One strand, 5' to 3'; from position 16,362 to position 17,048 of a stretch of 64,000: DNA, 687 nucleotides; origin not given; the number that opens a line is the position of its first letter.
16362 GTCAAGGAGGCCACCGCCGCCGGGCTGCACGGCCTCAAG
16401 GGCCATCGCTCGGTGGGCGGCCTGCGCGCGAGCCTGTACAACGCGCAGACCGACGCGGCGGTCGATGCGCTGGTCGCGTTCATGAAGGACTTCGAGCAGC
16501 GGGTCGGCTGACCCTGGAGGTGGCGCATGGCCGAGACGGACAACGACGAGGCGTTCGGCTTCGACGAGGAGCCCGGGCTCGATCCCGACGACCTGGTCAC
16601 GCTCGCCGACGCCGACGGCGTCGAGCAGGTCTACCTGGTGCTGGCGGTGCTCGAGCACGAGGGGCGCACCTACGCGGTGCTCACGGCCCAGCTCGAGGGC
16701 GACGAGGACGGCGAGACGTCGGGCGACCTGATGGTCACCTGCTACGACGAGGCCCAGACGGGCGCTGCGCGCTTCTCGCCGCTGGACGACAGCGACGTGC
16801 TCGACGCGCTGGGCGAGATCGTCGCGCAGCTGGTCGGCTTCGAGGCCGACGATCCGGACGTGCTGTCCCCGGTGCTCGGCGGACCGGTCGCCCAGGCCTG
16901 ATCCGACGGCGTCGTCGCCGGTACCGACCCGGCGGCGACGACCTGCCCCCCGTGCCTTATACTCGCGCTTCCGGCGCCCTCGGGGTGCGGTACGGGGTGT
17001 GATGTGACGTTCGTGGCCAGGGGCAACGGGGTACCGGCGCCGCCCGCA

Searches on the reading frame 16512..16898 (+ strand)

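Call 20: search_protein_families(library=pfam, proteins=[window:16512-16898:+], max_evalue=0.001)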
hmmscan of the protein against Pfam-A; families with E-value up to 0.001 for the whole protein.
window:16512-16898:+ (129 aa): 1 family
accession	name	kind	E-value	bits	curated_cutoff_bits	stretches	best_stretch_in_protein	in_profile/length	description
PF06949.16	DUF1292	-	1.7e-05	26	24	1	35-108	2-74/75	Protein of unknown function (DUF1292)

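Call 70: search_protein_families(library=padloc, proteins=[window:16512-16898:+], max_evalue=0.001)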
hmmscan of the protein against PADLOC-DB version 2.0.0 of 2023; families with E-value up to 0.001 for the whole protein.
window:16512-16898:+ (129 aa): 0 families
